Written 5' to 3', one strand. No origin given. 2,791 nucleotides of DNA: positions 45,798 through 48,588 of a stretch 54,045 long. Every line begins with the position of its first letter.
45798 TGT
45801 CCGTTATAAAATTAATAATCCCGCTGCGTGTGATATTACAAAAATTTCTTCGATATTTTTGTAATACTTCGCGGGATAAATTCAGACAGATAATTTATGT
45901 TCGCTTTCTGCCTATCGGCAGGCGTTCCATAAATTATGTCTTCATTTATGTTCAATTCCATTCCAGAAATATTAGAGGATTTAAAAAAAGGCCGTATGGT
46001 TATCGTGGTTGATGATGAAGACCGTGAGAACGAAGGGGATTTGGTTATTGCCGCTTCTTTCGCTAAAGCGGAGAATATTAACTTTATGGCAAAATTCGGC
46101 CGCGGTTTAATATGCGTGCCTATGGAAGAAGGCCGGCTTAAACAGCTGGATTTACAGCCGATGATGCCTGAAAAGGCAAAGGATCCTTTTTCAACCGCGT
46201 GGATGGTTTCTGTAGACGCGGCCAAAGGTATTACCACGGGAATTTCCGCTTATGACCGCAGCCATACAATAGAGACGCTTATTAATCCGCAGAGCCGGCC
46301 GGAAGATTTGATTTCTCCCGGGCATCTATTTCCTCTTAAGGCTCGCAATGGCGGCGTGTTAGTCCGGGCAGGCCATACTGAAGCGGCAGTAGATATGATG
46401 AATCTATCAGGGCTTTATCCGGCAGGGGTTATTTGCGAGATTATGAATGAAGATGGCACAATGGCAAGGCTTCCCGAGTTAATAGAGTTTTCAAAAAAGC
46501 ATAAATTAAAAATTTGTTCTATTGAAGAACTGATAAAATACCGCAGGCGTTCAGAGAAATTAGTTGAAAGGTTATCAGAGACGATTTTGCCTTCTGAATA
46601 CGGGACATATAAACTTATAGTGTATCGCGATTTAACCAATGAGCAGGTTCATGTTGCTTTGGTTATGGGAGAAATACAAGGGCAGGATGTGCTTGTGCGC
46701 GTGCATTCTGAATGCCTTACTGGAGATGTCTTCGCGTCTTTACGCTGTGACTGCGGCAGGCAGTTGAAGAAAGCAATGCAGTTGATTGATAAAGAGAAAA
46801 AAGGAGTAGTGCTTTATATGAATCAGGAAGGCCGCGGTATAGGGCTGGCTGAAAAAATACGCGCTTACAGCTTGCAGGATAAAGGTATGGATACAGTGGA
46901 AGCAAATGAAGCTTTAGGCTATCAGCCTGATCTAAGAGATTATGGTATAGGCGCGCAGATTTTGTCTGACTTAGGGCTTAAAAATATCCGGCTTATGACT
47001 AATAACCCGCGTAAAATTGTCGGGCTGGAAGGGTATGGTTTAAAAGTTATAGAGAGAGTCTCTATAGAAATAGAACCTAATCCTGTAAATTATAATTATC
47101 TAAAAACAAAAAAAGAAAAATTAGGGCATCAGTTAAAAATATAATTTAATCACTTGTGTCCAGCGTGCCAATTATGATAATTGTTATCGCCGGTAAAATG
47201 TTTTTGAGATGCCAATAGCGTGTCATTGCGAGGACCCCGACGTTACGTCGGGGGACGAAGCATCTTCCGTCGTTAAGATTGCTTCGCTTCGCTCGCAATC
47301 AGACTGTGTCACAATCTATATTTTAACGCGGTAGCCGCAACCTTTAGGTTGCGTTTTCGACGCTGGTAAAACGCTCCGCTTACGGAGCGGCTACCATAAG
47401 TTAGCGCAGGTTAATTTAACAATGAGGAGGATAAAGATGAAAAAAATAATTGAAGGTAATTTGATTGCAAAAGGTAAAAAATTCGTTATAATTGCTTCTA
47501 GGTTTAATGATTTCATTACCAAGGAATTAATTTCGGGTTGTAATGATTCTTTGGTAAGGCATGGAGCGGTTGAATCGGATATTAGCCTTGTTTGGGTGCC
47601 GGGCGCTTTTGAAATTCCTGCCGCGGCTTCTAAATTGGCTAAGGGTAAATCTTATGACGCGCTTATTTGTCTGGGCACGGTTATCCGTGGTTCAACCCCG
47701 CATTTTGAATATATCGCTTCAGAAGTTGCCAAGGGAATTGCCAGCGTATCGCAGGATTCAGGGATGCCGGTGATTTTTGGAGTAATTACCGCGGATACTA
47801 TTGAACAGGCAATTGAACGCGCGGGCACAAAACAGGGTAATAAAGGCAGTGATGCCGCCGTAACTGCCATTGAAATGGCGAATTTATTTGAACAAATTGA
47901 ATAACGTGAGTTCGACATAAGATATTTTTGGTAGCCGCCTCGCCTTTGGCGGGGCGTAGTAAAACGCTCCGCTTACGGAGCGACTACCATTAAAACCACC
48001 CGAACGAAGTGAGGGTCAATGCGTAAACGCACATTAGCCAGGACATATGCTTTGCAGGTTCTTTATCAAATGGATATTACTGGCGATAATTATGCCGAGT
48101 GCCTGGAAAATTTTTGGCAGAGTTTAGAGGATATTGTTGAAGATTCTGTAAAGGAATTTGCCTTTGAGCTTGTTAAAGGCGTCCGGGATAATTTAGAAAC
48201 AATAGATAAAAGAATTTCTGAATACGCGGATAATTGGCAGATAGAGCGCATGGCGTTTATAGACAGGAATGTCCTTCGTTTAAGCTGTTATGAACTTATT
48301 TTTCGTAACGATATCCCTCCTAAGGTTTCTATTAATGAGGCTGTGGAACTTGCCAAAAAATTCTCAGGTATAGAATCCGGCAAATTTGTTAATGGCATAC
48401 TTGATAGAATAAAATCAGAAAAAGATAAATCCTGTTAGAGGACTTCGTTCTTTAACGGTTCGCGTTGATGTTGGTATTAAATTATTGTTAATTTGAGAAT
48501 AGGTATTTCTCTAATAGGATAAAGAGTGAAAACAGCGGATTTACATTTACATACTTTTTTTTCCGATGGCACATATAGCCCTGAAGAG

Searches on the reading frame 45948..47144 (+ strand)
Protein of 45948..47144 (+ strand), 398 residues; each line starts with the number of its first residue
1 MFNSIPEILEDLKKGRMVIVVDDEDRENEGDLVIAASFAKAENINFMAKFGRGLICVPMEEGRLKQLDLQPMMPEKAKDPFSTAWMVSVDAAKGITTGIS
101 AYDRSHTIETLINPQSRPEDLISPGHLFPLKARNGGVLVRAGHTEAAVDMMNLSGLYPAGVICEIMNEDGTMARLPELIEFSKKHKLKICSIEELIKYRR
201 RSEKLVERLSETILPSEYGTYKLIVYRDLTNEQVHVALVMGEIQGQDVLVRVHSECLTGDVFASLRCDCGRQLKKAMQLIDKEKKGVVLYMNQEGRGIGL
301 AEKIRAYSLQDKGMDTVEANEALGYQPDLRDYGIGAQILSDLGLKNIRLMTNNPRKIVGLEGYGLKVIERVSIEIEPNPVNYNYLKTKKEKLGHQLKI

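Call 10: search_protein_families(library=pfam, proteins=[window:45948-47144:+])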
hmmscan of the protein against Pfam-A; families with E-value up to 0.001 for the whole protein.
window:45948-47144:+ (398 aa): 2 families
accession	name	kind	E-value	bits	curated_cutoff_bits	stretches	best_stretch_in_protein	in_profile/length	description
PF00926.24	DHBP_synthase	-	7.9e-84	280.4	26.4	1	7-198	2-191/191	3,4-dihydroxy-2-butanone 4-phosphate synthase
PF00925.25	GTP_cyclohydro2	-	3.4e-74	248.3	23.3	1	208-371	2-164/165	GTP cyclohydrolase II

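Call 17: find_homologous_proteins(query=window:45948-47144:+, max_evalue=1e-100)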
Query window:45948-47144:+ (398 aa): 8000 proteins with E <= 1e-100 among 8000 candidates; the best 120 are listed.
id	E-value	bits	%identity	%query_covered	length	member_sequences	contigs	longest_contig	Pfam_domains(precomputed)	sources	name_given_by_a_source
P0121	6.9e-262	886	100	100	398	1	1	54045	PF00925.26,PF00926.25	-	-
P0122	1.5e-246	835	93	100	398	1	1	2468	PF00925.26,PF00926.25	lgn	-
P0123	2.8e-234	795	86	100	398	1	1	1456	PF00925.26,PF00926.25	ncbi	-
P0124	3.0e-227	772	83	100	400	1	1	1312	PF00925.26,PF00926.25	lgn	-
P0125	4.2e-227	771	82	100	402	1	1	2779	PF00925.26,PF00926.25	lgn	-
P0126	4.9e-227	771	85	100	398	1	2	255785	PF00925.26,PF00926.25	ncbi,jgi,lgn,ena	-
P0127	5.6e-227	771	85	100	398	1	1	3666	PF00925.26,PF00926.25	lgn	-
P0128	2.9e-226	769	84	100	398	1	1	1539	PF00925.26,PF00926.25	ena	-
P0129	3.8e-225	765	83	100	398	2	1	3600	PF00925.26,PF00926.25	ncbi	-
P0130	9.5e-224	760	83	100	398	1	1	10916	PF00925.26,PF00926.25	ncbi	-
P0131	1.0e-223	760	83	100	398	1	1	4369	PF00925.26,PF00926.25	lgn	-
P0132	4.8e-223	758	82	100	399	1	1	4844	PF00925.26,PF00926.25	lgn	-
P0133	9.9e-223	757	83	100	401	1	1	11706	PF00925.26,PF00926.25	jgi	jgi:3,4-dihydroxy 2-butanone 4-phosphate synthase/GTP cyclohydrolase II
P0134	1.1e-221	754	82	100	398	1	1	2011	PF00925.26,PF00926.25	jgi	-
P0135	1.6e-221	753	83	100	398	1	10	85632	PF00925.26,PF00926.25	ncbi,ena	-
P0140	1.3e-219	747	81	100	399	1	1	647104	PF00925.26,PF00926.25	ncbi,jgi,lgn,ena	ncbi:MAG: bifunctional 3,4-dihydroxy-2-butanone-4-phosphate synthase/GTP cyclohydrolase II [Candidat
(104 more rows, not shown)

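Call 18: find_encoding_contigs(protein=P0122, flank=5000)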
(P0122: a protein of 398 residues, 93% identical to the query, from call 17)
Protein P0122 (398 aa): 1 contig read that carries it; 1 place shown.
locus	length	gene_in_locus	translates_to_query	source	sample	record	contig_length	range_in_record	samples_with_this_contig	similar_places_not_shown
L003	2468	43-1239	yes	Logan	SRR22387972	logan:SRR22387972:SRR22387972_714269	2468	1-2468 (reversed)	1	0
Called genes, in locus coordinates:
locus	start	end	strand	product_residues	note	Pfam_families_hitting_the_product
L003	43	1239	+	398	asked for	PF00926:DHBP_synthase, PF00925:GTP_cyclohydro2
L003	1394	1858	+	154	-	PF00885:DMRL_synthase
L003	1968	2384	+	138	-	PF01029:NusB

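Call 19: find_encoding_contigs(protein=P0126, flank=8000, max_places=2)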
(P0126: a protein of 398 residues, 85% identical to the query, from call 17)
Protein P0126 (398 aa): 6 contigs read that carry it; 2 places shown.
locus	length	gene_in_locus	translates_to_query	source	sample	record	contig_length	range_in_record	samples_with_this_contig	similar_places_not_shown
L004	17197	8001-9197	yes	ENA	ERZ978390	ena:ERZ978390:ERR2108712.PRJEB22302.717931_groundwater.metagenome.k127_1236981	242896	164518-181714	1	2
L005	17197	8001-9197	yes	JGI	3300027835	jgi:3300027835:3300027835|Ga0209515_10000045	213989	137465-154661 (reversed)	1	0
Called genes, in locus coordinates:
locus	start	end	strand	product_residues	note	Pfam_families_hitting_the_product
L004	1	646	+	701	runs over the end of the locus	PF01138:RNase_PH, PF03725:RNase_PH_C, PF03726:PNPase, PF01138:RNase_PH, PF00013:KH_1, PF22675:KH-I_KHDC4-BBP (faint), PF00575:S1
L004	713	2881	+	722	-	PF13491:FtsK_4TM, PF17854:FtsK_alpha, PF01580:FtsK_SpoIIIE, PF09397:FtsK_gamma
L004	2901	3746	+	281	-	PF12844:HTH_19 (weak), PF13413:HTH_25, PF13464:RodZ_C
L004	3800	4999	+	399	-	PF00919:UPF0004, PF04055:Radical_SAM, PF18693:TRAM_2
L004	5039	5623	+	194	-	PF01066:CDP-OH_P_transf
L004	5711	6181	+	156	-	PF04608:PgpA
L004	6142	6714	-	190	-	PF10469:AKAP7_NLS (weak), PF02834:LigT_PEase, PF13563:2_5_RNA_ligase2, PF02834:LigT_PEase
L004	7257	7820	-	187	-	PF02464:CinA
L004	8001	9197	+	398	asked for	PF00926:DHBP_synthase, PF00925:GTP_cyclohydro2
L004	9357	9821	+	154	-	PF00885:DMRL_synthase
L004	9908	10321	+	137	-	PF01029:NusB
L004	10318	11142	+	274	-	PF02811:PHP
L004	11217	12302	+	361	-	PF00383:dCMP_cyt_deam_1, PF14437:MafB19-deam, PF01872:RibD_C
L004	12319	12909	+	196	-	PF00677:Lum_binding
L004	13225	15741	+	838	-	PF02516:STT3, PF21436:STT3-PglB_core (weak)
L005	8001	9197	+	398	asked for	PF00926:DHBP_synthase, PF00925:GTP_cyclohydro2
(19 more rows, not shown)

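Call 20: find_encoding_contigs(protein=P0127, flank=5000)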
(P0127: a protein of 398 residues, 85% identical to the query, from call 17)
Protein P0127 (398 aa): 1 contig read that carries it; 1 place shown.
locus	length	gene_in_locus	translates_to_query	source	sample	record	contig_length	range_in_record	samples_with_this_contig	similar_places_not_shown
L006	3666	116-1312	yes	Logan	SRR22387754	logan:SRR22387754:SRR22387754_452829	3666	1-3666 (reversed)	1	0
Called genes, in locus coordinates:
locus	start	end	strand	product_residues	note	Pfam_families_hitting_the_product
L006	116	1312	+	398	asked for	PF00926:DHBP_synthase, PF00925:GTP_cyclohydro2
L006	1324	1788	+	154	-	PF00885:DMRL_synthase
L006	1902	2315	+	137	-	PF01029:NusB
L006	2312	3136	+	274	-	PF02811:PHP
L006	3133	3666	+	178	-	?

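Call 40: find_related_loci(query=window:45948-47144:+, collection=genome_contigs, flank=6000)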
Query window:45948-47144:+ (398 aa) in genome_contigs; peptide patterns used: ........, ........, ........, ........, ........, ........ (x = any residue, [..] = any of these).
600 stretches matched a pattern (row limit reached: there are more); 598 encode a relative of the query (tblastn E <= 1e-3); the best 80 are kept; 80 distinct loci.
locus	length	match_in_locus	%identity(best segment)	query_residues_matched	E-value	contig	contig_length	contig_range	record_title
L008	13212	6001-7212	74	1-398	0e+0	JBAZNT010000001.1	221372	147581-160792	MAG: Candidatus Omnitrophota bacterium isolate SO_2017_LW4_77 scaffold_167_c1_LW137-91_2017, whole genome shotgun sequen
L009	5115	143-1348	74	1-398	0e+0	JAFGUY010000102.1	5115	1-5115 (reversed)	MAG: Candidatus Omnitrophota bacterium isolate ZodW_Metabat.114 k87_19169292, whole genome shotgun sequence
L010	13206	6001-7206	72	1-398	0e+0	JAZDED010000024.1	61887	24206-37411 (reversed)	MAG: Candidatus Omnitrophota bacterium isolate MEGAHIT-group-0.121 k141_20715050, whole genome shotgun sequence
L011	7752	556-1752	69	1-394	0e+0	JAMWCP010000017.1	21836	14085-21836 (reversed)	MAG: Candidatus Omnitrophota bacterium isolate QZM4_1.bins.254.Tibet NODE_6200_length_21836_cov_1.255332, whole genome s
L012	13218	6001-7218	69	1-397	0e+0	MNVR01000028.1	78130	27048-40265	MAG: Candidatus Omnitrophica bacterium CG1_02_44_16 cg1_0.2_scaffold_118_c, whole genome shotgun sequence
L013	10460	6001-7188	66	2-397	0e+0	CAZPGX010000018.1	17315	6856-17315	MAG TPA_asm: uncultured Planctomycetia bacterium isolate binchicken_co89_438 genome assembly, contig: NODE_5964_length_1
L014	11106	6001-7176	68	2-394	3e-180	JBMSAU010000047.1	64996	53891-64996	MAG: Thermodesulfobacteriaceae bacterium isolate Thermodesulfobacteriaceae-CON-C-r01 Thermodesulfobacteriaceae-CON-C-r01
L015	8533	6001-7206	67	1-396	3e-180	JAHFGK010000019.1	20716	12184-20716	MAG: Candidatus Omnitrophota bacterium isolate nzgw313 NODE_3413_length_20717_cov_3.411148, whole genome shotgun sequenc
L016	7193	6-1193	65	2-398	2e-179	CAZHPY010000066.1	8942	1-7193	MAG TPA_asm: uncultured Planctomycetia bacterium isolate binchicken_co220_179 genome assembly, contig: NODE_5172_length_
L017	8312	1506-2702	65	1-396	2e-177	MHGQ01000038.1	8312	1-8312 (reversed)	MAG: Omnitrophica WOR_2 bacterium RIFCSPHIGHO2_02_FULL_50_17 rifcsphigho2_02_scaffold_25794, whole genome shotgun sequen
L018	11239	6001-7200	66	1-396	4e-177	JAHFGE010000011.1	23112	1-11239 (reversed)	MAG: Candidatus Omnitrophota bacterium isolate nzgw308 NODE_1924_length_23113_cov_3.202288, whole genome shotgun sequenc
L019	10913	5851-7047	64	1-396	4e-175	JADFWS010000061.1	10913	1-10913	MAG: Candidatus Omnitrophota bacterium isolate nCal2bin1 nCal2_bin1_NODE_61_length_10913_cov_2.701366, whole genome shot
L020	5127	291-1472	64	2-396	7e-178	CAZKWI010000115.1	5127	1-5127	MAG TPA_asm: uncultured Planctomycetia bacterium isolate SRP077602_co2_302 genome assembly, contig: NODE_24097_length_51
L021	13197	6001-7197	63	1-396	4e-174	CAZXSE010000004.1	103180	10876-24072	MAG TPA_asm: uncultured Planctomycetales bacterium isolate binchicken_co154_760 genome assembly, contig: NODE_143_length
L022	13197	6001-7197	64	1-396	3e-173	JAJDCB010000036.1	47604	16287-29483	MAG: Candidatus Omnitrophota bacterium isolate OFTM390 OFTM390_35, whole genome shotgun sequence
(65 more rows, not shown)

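Call 59: find_encoding_contigs(protein=P0135, flank=10000, max_places=3)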
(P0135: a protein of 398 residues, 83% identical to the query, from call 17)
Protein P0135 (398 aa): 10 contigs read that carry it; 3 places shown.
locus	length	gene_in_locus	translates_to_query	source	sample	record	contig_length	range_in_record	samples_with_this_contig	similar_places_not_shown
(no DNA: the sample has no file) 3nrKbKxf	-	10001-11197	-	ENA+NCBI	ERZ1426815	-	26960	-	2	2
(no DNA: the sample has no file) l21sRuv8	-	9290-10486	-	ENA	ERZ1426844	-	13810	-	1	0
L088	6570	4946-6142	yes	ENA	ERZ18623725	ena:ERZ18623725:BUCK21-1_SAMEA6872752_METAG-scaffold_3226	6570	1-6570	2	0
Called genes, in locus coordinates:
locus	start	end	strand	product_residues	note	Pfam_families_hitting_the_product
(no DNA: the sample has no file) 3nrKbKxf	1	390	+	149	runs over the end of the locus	PF00472:RF-1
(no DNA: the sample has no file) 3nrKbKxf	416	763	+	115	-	PF07238:PilZ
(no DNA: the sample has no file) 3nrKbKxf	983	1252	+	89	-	PF00312:Ribosomal_S15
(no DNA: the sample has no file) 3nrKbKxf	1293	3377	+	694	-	PF01138:RNase_PH, PF03725:RNase_PH_C, PF03726:PNPase, PF01138:RNase_PH, PF00013:KH_1, PF00575:S1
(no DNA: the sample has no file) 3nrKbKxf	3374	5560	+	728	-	PF13491:FtsK_4TM, PF17854:FtsK_alpha, PF01580:FtsK_SpoIIIE, PF09397:FtsK_gamma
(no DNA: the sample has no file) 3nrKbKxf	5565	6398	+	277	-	PF12844:HTH_19 (weak), PF13413:HTH_25, PF13464:RodZ_C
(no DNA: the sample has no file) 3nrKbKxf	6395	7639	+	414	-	PF00919:UPF0004, PF04055:Radical_SAM, PF18693:TRAM_2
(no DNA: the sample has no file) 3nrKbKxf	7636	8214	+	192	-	PF01066:CDP-OH_P_transf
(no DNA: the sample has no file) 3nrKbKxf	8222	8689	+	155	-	PF04608:PgpA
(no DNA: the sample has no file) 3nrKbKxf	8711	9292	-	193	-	PF02834:LigT_PEase, PF10469:AKAP7_NLS (weak), PF13563:2_5_RNA_ligase2, PF02834:LigT_PEase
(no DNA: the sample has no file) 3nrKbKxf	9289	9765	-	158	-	PF02464:CinA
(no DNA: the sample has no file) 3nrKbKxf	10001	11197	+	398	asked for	PF00926:DHBP_synthase, PF00925:GTP_cyclohydro2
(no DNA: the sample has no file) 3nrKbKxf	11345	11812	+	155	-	PF00885:DMRL_synthase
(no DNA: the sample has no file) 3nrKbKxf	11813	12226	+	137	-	PF01029:NusB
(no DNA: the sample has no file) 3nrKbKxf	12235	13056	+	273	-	PF02811:PHP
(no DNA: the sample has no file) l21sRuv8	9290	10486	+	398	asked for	PF00926:DHBP_synthase, PF00925:GTP_cyclohydro2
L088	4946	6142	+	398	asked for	PF00926:DHBP_synthase, PF00925:GTP_cyclohydro2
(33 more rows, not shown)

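Call 60: find_encoding_contigs(protein=P0140, flank=10000, max_places=2)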
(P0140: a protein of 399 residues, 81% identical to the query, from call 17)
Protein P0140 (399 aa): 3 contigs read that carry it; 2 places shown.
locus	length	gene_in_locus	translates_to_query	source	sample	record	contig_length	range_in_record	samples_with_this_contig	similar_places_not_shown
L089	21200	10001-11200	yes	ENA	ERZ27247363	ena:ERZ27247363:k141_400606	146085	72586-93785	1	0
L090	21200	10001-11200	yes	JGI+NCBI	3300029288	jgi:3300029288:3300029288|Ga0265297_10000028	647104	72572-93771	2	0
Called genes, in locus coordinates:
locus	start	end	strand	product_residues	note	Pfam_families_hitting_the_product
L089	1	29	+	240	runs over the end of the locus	PF00472:RF-1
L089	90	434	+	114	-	PF07238:PilZ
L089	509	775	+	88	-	-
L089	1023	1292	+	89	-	PF00312:Ribosomal_S15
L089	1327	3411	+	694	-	PF01138:RNase_PH, PF03725:RNase_PH_C, PF03726:PNPase, PF01138:RNase_PH, PF00013:KH_1, PF00575:S1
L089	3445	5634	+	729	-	PF13491:FtsK_4TM, PF17854:FtsK_alpha, PF01580:FtsK_SpoIIIE, PF09397:FtsK_gamma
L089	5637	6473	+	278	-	PF12844:HTH_19 (weak), PF13413:HTH_25, PF13464:RodZ_C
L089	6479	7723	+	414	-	PF00919:UPF0004, PF04055:Radical_SAM, PF18693:TRAM_2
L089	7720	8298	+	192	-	PF01066:CDP-OH_P_transf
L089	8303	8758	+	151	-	PF04608:PgpA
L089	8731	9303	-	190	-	PF10469:AKAP7_NLS (weak), PF02834:LigT_PEase, PF13563:2_5_RNA_ligase2, PF02834:LigT_PEase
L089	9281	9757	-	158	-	PF02464:CinA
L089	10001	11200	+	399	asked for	PF00926:DHBP_synthase, PF00925:GTP_cyclohydro2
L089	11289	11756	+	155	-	PF00885:DMRL_synthase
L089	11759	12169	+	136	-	PF01029:NusB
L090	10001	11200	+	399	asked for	PF00926:DHBP_synthase, PF00925:GTP_cyclohydro2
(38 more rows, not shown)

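Call 61: find_encoding_contigs(protein=P0130, flank=10000, max_places=2)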
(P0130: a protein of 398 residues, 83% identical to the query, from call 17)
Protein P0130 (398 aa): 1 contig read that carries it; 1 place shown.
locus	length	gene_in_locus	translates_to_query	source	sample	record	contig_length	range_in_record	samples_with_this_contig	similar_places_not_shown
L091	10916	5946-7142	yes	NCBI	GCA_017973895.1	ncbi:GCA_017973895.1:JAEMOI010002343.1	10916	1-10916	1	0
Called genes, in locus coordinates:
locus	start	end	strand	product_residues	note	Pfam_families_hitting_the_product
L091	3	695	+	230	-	?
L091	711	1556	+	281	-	PF12844:HTH_19 (weak), PF13413:HTH_25, PF13464:RodZ_C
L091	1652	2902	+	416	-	PF00919:UPF0004, PF04055:Radical_SAM, PF18693:TRAM_2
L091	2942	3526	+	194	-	PF01066:CDP-OH_P_transf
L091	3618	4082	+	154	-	PF04608:PgpA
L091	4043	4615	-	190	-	PF10469:AKAP7_NLS, PF02834:LigT_PEase, PF13563:2_5_RNA_ligase2, PF02834:LigT_PEase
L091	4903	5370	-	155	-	PF02464:CinA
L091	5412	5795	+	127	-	-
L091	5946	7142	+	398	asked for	PF00926:DHBP_synthase, PF00925:GTP_cyclohydro2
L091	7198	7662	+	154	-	PF00885:DMRL_synthase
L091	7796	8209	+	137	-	PF01029:NusB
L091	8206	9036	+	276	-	PF02811:PHP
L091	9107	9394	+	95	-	PF00383:dCMP_cyt_deam_1, PF14437:MafB19-deam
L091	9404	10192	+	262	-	PF01872:RibD_C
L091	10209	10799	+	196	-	PF00677:Lum_binding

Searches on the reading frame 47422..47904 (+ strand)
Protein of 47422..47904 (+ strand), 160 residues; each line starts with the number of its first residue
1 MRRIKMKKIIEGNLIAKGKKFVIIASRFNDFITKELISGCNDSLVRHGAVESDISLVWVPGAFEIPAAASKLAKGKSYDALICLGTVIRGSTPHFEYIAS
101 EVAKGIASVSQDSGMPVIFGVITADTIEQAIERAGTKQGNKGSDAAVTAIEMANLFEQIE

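Call 10: search_protein_families(library=pfam, proteins=[window:47422-47904:+])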
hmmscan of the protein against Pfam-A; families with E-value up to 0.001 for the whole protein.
window:47422-47904:+ (160 aa): 1 family
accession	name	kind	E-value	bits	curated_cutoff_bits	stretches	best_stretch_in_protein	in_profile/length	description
PF00885.24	DMRL_synthase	-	7.4e-59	198.1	26.7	1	19-156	2-138/139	6,7-dimethyl-8-ribityllumazine synthase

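Call 87: find_encoding_contigs(protein=window:47422-47904:+, flank=6000, max_places=6)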
Protein window:47422-47904:+ (160 aa): no gene with exactly this product is on record in the collection.

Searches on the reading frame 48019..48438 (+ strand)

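Call 10: search_protein_families(library=pfam, proteins=[window:48019-48438:+])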
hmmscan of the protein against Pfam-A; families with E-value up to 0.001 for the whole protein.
window:48019-48438:+ (139 aa): 1 family
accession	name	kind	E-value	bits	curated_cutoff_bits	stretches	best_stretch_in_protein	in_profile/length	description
PF01029.23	NusB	-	1.7e-41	142.1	23.1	1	7-131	3-131/133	NusB family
